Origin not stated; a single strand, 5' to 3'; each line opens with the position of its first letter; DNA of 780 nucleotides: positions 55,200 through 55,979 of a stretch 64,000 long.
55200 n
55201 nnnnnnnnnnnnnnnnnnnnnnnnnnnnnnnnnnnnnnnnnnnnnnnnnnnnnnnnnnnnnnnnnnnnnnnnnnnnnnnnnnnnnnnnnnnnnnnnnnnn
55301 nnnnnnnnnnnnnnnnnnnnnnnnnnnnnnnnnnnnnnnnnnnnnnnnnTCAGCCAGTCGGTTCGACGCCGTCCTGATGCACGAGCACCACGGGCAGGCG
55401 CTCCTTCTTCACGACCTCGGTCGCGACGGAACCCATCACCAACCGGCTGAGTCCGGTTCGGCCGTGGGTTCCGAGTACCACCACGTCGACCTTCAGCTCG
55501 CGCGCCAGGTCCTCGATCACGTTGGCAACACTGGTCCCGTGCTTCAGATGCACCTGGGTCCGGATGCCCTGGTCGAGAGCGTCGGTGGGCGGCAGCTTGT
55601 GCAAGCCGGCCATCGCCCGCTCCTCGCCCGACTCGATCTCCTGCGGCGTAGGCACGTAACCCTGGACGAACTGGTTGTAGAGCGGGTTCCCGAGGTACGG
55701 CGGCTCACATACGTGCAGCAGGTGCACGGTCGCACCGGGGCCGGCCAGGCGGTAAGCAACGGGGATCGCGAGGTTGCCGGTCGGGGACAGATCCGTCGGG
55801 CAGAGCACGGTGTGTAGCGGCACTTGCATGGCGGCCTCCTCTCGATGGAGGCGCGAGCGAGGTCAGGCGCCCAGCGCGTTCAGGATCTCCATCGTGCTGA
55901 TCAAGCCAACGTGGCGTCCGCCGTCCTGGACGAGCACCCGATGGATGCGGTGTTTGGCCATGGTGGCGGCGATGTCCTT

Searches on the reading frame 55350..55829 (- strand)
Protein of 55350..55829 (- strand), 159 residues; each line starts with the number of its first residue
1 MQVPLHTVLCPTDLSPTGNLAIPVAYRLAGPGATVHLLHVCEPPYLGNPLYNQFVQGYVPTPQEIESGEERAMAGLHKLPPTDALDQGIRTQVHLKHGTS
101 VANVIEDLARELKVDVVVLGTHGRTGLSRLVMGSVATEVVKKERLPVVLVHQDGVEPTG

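Call 35: search_protein_families(library=pfam, proteins=[window:55350-55829:-], max_evalue=0.01)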
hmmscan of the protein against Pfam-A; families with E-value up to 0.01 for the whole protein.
window:55350-55829:- (159 aa): 1 family
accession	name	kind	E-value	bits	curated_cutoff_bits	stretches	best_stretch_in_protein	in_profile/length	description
PF00582.32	Usp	-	2e-23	84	24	1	6-151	3-141/141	Universal stress protein family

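Call 37: find_encoding_contigs(protein=window:55350-55829:-, flank=10000, max_places=10)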
Protein window:55350-55829:- (159 aa): 1 contig read that carries it; 1 place shown.
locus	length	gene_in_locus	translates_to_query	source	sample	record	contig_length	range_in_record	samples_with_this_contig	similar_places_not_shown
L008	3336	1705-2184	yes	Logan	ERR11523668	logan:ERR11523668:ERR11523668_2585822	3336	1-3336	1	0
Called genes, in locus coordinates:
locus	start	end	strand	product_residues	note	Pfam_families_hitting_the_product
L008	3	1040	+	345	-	?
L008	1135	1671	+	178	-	PF00571:CBS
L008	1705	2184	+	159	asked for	PF00582:Usp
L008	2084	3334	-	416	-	?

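Call 90: find_homologous_proteins(query=window:55350-55829:-, max_evalue=1e-20)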
Query window:55350-55829:- (159 aa): 151 proteins with E <= 1e-20 among 810 candidates; the best 120 are listed.
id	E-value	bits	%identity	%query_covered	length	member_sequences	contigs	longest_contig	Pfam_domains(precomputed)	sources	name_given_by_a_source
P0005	1.2e-99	349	100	100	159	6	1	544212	PF00582.33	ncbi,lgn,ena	-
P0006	3.8e-82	292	84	98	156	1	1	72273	PF00582.33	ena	-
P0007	8.1e-74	265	78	96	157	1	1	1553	PF00582.33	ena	-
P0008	4.5e-69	249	74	96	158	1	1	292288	PF00582.33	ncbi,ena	-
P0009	8.6e-69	249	71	98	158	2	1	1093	PF00582.33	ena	-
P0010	6.7e-68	246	72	96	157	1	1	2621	PF00582.33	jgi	-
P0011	7.9e-68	245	71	98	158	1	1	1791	PF00582.33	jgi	jgi:universal stress protein A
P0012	3.1e-67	243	73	96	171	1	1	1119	PF00582.33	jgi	jgi:nucleotide-binding universal stress UspA family protein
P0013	4.4e-67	243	69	96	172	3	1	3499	PF00582.33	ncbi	-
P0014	4.5e-67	243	71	96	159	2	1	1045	PF00582.33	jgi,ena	-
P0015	7.2e-67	242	69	96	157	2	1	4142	PF00582.33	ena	-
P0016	8.9e-66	239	67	96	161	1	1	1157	PF00582.33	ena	-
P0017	4.4e-65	237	71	96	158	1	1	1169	PF00582.33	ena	-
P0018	4.9e-65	236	70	96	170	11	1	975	PF00582.33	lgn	-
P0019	5.5e-65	236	69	96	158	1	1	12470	PF00582.33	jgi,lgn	jgi:nucleotide-binding universal stress UspA family protein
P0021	2.4e-64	234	69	96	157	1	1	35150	PF00582.33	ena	-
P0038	5.3e-61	223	65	96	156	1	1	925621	PF00582.33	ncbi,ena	-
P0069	6.7e-55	203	65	96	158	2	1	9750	PF00582.33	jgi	-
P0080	2.6e-53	198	60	98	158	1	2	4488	PF00582.33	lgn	-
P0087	3.9e-52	194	60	98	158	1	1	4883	PF00582.33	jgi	-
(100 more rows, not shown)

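Call 91: find_encoding_contigs(protein=P0006, flank=10000, max_places=3)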
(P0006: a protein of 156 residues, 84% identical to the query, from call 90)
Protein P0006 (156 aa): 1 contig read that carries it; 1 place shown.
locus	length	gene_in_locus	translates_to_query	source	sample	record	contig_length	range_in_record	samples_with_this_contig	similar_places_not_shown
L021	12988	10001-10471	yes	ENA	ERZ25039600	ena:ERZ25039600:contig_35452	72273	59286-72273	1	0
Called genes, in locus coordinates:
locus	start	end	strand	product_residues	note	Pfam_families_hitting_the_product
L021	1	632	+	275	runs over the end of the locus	PF00106:adh_short, PF08659:KR, PF13561:adh_short_C2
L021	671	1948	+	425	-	-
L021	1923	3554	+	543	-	PF03130:HEAT_PBS (faint), PF02985:HEAT (faint), PF13646:HEAT_2, PF00092:VWA (weak), PF13519:VWA_2, PF13768:VWA_3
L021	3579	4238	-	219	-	PF00005:ABC_tran, PF16326:ABC_tran_CTD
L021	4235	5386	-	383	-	PF00005:ABC_tran, PF13304:AAA_21 (faint), PF12848:ABC_tran_Xtn (weak)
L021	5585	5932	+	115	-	PF02635:DsrE (weak)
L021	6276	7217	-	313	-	PF02469:Fasciclin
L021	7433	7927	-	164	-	PF03073:TspO_MBR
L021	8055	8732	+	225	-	PF12867:DinB_2 (weak)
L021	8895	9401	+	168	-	PF03781:FGE-sulfatase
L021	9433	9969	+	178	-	PF00571:CBS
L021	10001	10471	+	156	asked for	PF00582:Usp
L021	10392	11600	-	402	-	-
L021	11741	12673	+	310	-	PF19459:DUF5996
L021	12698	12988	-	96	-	?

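Call 92: find_encoding_contigs(protein=P0008, flank=10000, max_places=3)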
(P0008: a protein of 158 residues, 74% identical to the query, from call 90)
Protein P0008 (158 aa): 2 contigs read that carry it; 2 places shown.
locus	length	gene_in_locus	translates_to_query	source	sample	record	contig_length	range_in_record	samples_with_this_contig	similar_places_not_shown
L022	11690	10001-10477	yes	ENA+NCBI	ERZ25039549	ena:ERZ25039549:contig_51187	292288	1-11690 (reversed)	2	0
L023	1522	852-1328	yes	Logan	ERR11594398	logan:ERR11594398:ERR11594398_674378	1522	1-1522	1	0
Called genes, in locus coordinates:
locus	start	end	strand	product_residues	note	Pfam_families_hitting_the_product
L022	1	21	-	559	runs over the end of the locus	PF13646:HEAT_2 (faint), PF13768:VWA_3, PF00092:VWA, PF13519:VWA_2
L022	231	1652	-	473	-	-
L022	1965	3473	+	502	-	PF00263:Secretin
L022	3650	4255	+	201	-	-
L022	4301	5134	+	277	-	PF00106:adh_short, PF08659:KR (weak), PF13561:adh_short_C2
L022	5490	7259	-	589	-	PF00005:ABC_tran, PF13555:AAA_29 (faint), PF02463:SMC_N (faint), PF13191:AAA_16 (faint), PF13304:AAA_21 (weak), PF12848:ABC_tran_Xtn, PF00005:ABC_tran, PF16326:ABC_tran_CTD, +2 more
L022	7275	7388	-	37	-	-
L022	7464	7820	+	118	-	PF02635:DsrE (weak)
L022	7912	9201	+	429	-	PF12867:DinB_2, PF03781:FGE-sulfatase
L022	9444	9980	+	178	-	PF00571:CBS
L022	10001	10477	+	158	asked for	PF00582:Usp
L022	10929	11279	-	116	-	PF01934:HepT-like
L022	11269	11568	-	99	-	PF01909:NTP_transf_2, PF18765:Polbeta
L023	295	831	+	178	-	PF00571:CBS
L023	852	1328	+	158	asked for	PF00582:Usp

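Call 93: find_encoding_contigs(protein=P0038, flank=10000, max_places=3)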
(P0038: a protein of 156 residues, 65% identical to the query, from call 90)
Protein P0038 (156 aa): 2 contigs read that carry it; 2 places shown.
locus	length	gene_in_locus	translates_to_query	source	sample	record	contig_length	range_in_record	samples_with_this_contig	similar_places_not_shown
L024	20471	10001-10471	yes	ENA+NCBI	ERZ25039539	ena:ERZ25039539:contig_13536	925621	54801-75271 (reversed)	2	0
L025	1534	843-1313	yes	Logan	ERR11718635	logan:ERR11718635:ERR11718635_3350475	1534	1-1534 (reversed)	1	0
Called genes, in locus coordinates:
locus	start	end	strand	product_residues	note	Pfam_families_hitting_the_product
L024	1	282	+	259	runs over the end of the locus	PF04542:Sigma70_r2, PF04539:Sigma70_r3, PF08281:Sigma70_r4_2 (faint), PF04545:Sigma70_r4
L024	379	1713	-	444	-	-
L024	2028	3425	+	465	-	PF00263:Secretin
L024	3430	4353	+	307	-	-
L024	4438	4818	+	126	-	PF12680:SnoaL_2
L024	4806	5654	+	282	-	PF00106:adh_short, PF08659:KR (weak), PF13561:adh_short_C2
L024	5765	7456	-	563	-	PF01636:APH (faint), PF00069:Pkinase, PF07714:PK_Tyr_Ser-Thr (weak), PF06293:Kdo (faint), PF00069:Pkinase, PF07714:PK_Tyr_Ser-Thr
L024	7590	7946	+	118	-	PF02635:DsrE (weak)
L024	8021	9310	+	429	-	PF12867:DinB_2, PF03781:FGE-sulfatase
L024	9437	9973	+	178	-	PF00571:CBS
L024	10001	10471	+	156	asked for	PF00582:Usp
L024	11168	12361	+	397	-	-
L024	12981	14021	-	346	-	-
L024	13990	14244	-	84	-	PF18480:DUF5615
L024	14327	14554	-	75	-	PF04255:DUF433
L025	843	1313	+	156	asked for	PF00582:Usp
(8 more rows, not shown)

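Call 94: find_encoding_contigs(protein=P0021, flank=10000, max_places=3)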
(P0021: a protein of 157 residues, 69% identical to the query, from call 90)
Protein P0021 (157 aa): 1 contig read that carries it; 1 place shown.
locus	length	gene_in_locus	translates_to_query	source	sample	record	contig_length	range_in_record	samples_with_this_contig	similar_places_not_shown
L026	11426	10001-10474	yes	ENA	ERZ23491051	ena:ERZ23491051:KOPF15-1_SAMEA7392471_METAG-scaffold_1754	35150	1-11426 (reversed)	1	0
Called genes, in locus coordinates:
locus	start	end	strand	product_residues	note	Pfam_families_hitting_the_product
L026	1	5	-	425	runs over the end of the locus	-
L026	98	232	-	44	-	-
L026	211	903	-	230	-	-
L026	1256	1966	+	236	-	PF00072:Response_reg, PF00486:Trans_reg_C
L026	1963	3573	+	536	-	PF00672:HAMP (weak), PF00512:HisKA (faint), PF02518:HATPase_c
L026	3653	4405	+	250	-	-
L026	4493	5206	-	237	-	PF00970:FAD_binding_6 (weak), PF00175:NAD_binding_1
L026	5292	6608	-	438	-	PF00512:HisKA, PF02518:HATPase_c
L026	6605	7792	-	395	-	PF11563:Protoglobin, PF13581:HATPase_c_2 (weak), PF02518:HATPase_c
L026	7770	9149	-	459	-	PF00072:Response_reg, PF00158:Sigma54_activat, PF14532:Sigma54_activ_2, PF07728:AAA_5, PF25601:AAA_lid_14, PF02954:HTH_8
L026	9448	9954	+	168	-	PF00571:CBS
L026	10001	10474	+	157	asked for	PF00582:Usp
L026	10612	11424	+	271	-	?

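Call 104: find_encoding_contigs(protein=P0069, flank=10000, max_places=4)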
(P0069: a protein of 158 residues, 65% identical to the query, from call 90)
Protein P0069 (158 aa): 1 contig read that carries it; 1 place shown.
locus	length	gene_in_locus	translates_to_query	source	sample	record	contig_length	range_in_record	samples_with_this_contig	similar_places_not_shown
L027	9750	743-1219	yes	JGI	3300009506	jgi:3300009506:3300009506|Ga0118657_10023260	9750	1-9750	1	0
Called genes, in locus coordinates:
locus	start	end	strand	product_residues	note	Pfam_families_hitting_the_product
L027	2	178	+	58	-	?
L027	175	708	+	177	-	PF00571:CBS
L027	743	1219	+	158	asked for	PF00582:Usp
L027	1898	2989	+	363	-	-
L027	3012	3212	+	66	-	-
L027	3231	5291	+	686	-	PF13365:Trypsin_2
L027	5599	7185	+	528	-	PF13646:HEAT_2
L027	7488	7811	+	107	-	PF18593:CdiI_2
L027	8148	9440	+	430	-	-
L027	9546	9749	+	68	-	?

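Call 105: find_encoding_contigs(protein=P0087, flank=10000, max_places=4)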
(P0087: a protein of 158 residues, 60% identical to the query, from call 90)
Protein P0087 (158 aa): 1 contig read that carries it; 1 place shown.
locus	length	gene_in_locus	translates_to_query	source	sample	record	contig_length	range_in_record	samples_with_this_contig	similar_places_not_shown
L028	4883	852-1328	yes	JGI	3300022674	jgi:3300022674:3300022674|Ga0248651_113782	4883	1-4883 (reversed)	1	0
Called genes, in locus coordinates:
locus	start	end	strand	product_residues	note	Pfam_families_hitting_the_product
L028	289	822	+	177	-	PF00571:CBS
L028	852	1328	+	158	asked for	PF00582:Usp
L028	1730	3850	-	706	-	PF00270:DEAD, PF00271:Helicase_C (faint)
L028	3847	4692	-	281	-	PF08878:HamA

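Call 106: find_encoding_contigs(protein=P0080, flank=10000, max_places=4)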
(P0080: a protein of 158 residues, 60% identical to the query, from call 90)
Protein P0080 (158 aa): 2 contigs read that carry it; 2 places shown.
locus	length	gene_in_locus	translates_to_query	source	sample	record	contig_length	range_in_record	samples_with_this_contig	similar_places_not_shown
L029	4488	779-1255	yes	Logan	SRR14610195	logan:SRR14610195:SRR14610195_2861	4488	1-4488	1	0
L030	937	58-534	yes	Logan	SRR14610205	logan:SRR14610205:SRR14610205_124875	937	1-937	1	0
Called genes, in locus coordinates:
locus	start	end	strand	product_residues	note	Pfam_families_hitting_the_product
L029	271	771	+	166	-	PF00571:CBS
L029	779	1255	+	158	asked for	PF00582:Usp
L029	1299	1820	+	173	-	PF00355:Rieske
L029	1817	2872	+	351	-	PF00033:Cytochrome_B, PF13631:Cytochrom_B_N_2, PF00032:Cytochrom_B_C (weak)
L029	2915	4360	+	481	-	PF13435:Cytochrome_C554 (faint), PF14522:Cytochrome_C7 (faint), PF13447:Multi-haem_cyto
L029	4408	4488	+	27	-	?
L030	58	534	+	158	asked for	PF00582:Usp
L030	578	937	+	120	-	?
